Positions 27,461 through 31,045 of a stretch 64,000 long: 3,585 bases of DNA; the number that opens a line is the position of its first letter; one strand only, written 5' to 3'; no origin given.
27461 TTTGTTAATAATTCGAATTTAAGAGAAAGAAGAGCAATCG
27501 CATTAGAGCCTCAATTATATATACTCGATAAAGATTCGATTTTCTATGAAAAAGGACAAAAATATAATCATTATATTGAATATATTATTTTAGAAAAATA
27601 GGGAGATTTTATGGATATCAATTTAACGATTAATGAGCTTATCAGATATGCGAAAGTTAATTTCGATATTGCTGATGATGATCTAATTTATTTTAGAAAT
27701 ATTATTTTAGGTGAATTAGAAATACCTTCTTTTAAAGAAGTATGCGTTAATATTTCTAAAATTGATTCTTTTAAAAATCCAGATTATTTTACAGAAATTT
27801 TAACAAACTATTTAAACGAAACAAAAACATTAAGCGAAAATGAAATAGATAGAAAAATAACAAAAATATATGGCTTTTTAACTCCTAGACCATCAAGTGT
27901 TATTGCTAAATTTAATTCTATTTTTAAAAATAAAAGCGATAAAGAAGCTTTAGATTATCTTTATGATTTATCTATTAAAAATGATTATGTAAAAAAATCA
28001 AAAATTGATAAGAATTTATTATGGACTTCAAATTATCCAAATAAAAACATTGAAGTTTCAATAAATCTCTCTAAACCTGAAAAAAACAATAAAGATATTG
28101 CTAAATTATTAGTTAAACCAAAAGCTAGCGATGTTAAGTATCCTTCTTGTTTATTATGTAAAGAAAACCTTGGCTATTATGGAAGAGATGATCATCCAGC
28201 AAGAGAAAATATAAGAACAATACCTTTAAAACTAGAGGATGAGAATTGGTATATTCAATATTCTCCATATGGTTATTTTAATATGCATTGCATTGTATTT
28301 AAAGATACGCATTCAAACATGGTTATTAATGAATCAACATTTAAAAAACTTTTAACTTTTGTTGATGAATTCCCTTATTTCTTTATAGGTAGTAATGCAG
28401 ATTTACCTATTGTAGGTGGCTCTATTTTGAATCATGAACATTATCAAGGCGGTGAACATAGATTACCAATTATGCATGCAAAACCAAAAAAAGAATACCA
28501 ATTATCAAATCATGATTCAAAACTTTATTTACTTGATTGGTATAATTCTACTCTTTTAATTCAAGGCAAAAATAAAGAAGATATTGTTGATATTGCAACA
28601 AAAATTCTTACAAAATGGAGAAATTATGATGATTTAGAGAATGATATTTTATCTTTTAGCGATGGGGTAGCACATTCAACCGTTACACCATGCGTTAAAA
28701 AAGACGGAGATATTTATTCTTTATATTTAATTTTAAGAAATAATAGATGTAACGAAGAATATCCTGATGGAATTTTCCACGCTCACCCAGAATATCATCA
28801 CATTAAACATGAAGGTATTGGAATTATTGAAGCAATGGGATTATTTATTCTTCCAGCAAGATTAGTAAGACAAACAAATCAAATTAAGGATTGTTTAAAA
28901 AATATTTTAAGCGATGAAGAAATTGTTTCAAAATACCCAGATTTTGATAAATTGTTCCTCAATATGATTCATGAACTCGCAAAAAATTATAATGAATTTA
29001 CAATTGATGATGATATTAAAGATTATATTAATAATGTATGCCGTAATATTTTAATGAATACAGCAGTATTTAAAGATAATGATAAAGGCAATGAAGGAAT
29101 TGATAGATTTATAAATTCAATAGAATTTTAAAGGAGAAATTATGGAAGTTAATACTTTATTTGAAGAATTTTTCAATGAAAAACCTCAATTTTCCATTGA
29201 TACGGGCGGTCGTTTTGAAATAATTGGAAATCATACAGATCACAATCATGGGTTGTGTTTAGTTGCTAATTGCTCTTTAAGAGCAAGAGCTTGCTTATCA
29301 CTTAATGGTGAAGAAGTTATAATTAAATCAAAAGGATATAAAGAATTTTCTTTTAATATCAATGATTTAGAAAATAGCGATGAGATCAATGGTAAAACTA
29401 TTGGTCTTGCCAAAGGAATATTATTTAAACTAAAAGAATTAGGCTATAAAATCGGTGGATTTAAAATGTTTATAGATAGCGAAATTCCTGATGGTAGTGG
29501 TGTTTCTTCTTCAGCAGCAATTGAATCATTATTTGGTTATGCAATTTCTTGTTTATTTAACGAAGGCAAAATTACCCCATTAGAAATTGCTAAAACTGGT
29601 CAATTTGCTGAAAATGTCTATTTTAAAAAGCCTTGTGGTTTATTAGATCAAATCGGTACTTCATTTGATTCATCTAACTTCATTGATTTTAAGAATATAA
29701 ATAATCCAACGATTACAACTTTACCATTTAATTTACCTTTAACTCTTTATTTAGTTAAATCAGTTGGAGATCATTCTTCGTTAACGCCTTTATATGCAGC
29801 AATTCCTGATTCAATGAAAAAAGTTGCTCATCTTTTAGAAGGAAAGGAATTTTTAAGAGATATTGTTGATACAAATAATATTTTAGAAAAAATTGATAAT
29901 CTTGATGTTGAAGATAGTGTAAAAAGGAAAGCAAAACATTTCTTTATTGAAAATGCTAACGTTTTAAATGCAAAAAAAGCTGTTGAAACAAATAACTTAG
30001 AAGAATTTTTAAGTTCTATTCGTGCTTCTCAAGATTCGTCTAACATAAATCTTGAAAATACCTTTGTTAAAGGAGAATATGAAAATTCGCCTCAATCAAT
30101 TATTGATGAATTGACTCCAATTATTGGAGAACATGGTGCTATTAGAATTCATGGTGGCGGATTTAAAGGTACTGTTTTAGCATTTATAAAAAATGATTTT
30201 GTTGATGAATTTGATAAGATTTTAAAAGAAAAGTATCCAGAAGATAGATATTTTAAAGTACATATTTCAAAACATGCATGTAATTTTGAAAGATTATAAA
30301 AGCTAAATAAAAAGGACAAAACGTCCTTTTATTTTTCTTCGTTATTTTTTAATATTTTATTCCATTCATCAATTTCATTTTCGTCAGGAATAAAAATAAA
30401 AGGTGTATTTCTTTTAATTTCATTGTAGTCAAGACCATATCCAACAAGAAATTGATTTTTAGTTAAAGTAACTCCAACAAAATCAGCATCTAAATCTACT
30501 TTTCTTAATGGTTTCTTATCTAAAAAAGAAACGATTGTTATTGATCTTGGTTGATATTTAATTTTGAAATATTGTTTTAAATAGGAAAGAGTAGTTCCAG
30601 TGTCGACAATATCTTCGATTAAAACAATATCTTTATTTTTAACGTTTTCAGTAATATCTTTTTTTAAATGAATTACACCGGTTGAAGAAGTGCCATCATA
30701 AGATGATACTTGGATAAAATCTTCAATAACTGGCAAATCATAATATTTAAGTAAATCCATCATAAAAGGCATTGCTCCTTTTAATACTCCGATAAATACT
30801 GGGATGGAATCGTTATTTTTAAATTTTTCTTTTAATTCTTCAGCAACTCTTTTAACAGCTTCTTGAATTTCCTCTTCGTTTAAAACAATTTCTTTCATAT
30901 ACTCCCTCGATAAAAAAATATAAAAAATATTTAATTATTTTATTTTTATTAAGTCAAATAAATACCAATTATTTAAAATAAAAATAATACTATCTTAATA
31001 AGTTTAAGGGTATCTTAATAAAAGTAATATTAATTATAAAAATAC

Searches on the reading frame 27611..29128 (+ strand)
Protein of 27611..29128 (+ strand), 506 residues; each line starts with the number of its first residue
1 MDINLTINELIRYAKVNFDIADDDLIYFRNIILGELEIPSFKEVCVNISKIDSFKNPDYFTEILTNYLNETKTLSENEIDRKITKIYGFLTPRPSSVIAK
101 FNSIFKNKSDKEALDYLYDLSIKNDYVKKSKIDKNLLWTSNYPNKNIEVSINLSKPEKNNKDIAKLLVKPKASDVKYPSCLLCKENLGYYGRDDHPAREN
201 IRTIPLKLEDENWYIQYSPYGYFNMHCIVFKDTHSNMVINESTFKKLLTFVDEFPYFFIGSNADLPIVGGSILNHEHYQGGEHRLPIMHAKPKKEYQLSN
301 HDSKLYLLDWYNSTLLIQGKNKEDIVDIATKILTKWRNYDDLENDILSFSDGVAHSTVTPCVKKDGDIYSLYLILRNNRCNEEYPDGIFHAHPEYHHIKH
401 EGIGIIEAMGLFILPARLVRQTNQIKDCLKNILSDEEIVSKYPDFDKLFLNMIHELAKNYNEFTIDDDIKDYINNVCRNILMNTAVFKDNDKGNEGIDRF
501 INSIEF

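Call 14: search_protein_families(library=pfam, proteins=[window:27611-29128:+], max_evalue=0.00001)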
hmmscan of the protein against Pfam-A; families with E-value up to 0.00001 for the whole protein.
window:27611-29128:+ (506 aa): 2 families
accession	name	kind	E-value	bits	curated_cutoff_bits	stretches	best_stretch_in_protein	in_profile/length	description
PF01087.27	GalP_UDP_transf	-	2.4e-20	74.2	22.1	1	75-234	46-182/184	Galactose-1-phosphate uridyl transferase, N-terminal domain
PF02744.22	GalP_UDP_tr_C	-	1.4e-10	41.6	29.2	1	252-423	3-146/165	Galactose-1-phosphate uridyl transferase, C-terminal domain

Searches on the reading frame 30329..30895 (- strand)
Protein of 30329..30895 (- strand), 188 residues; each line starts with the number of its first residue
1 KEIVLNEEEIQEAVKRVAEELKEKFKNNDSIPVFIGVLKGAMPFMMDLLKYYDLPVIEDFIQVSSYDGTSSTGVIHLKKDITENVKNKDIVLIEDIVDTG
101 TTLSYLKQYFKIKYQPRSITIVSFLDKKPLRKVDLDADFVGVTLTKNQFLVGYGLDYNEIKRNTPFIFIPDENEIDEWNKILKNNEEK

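Call 14: search_protein_families(library=pfam, proteins=[window:30329-30895:-], max_evalue=0.00001)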
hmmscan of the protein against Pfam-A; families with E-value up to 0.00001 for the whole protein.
window:30329-30895:- (188 aa): 1 family
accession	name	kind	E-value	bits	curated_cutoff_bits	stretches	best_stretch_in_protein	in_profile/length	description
PF00156.33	Pribosyltran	-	8.8e-22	77.6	26.3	1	9-157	7-157/158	Phosphoribosyl transferase domain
